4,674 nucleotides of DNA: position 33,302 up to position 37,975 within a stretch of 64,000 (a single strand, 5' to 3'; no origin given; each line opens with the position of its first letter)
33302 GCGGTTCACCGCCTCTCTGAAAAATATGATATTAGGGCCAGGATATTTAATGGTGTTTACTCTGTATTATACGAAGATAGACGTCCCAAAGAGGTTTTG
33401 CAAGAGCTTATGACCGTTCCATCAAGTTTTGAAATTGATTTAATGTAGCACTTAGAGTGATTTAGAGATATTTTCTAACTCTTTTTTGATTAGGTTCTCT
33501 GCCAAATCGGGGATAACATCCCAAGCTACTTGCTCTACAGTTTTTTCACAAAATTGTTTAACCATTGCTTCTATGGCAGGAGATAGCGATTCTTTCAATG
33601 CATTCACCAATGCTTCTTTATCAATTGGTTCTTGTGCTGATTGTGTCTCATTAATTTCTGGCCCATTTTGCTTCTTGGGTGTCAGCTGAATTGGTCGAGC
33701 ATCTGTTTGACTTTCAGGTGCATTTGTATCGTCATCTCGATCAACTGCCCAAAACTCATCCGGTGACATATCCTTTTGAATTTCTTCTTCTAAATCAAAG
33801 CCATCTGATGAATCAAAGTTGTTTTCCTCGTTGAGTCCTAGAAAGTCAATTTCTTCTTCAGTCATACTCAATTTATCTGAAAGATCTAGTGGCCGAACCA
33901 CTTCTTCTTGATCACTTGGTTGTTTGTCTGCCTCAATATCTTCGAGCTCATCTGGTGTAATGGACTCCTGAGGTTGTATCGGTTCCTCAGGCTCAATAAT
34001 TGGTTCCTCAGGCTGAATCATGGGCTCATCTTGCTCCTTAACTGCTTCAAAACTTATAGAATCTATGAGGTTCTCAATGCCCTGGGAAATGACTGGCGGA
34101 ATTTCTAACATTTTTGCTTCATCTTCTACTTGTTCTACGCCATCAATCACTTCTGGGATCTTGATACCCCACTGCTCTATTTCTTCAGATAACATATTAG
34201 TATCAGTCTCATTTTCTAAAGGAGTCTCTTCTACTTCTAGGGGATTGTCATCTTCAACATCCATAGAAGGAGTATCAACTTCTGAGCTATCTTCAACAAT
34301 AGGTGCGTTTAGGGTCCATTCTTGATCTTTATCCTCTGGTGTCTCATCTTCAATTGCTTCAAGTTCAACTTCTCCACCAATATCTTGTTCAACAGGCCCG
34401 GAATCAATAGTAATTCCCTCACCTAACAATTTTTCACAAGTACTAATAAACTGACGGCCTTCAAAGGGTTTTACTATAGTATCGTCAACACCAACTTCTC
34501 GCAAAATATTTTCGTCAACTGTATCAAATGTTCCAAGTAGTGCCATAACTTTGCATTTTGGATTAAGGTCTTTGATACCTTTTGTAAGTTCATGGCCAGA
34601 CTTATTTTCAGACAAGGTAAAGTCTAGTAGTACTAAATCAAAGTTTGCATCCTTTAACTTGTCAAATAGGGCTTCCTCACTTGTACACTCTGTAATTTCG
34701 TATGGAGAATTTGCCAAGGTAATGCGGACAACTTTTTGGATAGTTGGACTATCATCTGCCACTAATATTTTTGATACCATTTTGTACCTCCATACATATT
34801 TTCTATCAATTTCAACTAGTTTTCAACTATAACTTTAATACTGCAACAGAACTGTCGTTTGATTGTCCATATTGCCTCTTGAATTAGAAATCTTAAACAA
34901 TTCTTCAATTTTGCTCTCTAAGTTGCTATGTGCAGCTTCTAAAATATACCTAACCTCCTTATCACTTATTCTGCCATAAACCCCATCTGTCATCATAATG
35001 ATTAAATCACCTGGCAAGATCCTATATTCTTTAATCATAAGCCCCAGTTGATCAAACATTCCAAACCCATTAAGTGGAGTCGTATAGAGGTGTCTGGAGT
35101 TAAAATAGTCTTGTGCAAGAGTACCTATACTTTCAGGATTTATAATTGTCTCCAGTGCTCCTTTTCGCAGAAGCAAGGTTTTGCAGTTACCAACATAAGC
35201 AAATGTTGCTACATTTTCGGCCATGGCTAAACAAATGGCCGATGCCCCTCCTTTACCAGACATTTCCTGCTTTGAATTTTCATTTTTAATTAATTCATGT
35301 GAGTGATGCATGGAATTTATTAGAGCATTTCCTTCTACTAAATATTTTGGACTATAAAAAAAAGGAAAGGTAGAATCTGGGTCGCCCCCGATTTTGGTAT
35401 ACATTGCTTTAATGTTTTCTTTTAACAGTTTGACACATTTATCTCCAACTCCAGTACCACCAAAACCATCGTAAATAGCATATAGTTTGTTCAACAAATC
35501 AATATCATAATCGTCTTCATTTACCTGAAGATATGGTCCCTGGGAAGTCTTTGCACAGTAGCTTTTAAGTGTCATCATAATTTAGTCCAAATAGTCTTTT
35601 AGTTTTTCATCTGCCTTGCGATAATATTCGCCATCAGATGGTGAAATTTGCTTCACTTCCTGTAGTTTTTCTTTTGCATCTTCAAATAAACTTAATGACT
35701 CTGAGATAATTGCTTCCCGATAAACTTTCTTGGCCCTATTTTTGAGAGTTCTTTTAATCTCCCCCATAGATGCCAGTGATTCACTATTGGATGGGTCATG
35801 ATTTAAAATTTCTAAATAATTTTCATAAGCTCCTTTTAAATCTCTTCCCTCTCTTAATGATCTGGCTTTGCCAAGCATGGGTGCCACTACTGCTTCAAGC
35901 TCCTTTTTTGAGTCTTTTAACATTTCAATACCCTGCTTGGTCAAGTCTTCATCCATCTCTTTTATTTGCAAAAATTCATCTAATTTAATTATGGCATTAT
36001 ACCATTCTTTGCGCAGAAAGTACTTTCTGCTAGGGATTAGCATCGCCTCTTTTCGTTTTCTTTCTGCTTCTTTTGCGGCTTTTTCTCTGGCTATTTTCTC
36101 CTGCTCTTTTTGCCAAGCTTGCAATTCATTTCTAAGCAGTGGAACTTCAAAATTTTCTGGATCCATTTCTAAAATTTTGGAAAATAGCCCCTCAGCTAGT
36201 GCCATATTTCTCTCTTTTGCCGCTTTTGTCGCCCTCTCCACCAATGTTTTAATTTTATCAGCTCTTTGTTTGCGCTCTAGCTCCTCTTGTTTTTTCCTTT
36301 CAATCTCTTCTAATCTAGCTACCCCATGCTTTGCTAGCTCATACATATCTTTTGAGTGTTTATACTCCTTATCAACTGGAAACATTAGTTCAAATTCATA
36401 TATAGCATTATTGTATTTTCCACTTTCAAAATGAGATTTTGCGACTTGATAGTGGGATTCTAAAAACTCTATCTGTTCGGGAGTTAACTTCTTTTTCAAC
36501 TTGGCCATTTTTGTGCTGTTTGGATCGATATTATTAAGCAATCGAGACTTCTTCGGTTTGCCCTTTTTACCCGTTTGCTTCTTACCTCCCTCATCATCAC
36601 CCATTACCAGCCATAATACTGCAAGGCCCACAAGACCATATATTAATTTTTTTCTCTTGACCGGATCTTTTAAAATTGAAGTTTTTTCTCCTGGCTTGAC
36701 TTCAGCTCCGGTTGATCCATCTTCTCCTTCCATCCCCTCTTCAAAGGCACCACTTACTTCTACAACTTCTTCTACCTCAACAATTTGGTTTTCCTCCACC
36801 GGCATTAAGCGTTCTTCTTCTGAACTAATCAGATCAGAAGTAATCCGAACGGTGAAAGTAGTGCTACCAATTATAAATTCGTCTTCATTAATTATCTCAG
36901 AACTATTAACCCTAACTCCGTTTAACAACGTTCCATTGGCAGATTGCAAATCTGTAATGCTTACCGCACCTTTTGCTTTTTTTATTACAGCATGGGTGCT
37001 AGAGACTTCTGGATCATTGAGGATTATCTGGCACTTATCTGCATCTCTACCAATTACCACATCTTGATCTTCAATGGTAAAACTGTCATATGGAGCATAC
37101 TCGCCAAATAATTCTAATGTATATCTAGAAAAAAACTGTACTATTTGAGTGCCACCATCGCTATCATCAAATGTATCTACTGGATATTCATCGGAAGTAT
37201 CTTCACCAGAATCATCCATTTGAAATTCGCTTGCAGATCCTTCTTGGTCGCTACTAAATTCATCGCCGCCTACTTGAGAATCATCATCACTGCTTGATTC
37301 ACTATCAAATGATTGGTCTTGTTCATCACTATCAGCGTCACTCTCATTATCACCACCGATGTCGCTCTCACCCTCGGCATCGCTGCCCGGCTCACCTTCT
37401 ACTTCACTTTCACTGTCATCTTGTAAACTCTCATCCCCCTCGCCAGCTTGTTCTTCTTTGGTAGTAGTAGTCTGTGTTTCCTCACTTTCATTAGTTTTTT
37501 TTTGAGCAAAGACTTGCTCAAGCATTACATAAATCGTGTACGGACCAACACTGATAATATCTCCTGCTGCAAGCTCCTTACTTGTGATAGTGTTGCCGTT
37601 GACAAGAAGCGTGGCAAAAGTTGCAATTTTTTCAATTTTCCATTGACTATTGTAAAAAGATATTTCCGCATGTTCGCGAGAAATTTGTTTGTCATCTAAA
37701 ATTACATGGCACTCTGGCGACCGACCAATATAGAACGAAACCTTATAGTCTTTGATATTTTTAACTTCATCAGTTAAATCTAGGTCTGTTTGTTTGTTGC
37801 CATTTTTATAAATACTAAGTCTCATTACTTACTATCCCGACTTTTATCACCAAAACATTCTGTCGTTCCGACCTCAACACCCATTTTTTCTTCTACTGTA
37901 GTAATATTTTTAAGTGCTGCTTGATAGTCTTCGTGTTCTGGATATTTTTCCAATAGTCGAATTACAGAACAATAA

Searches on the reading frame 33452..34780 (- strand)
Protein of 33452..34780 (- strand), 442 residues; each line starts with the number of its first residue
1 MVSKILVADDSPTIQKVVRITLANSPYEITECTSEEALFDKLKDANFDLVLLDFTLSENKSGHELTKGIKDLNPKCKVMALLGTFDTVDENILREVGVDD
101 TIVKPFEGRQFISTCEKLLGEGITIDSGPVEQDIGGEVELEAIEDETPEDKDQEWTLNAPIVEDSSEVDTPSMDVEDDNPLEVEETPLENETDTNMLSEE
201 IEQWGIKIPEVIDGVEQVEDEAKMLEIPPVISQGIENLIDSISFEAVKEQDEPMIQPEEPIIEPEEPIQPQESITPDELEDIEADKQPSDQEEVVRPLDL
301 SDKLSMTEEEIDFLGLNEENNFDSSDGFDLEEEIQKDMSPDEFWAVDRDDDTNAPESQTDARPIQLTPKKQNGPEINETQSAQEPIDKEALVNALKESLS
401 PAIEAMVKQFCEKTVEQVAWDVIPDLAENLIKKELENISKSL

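Call 59: search_protein_families(library=pfam, proteins=[window:33452-34780:-], max_evalue=0.00001)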
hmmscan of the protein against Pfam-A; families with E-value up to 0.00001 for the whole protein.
window:33452-34780:- (442 aa): 1 family
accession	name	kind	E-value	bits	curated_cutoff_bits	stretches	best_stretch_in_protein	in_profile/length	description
PF00072.30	Response_reg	-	7.4e-16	58.7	30.2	1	5-113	1-108/111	Response regulator receiver domain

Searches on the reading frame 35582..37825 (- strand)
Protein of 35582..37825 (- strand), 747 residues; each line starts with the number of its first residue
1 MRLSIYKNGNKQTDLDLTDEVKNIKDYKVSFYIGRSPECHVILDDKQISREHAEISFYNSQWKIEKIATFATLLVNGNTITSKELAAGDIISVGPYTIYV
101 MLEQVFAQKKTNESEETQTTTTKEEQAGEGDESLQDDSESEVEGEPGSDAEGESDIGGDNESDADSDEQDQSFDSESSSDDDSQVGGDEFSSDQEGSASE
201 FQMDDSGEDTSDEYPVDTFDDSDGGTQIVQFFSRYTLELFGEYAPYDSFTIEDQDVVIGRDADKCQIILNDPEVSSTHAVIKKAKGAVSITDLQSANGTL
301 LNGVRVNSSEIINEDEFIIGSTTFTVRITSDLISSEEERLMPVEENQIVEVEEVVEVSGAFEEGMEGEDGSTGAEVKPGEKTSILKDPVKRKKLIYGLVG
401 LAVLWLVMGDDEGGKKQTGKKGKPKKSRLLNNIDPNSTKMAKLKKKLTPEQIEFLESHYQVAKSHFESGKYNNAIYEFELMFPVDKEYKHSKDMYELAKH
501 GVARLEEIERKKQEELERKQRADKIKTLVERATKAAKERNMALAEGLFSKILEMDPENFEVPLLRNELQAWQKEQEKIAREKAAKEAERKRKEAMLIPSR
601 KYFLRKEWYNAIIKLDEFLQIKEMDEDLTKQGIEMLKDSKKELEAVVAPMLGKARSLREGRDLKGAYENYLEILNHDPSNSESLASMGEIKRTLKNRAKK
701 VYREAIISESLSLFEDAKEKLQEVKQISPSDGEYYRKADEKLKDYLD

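Call 59: search_protein_families(library=pfam, proteins=[window:35582-37825:-], max_evalue=0.00001)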
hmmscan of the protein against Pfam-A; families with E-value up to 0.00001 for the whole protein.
window:35582-37825:- (747 aa): 2 families
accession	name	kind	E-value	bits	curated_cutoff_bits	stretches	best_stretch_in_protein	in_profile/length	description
PF00498.31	FHA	-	1.7e-30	105.7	20.7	2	256-320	1-67/67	FHA domain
PF16697.10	Yop-YscD_cpl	-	2.6e-28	98.5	33.2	2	248-326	11-90/94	Inner membrane component of T3SS, cytoplasmic domain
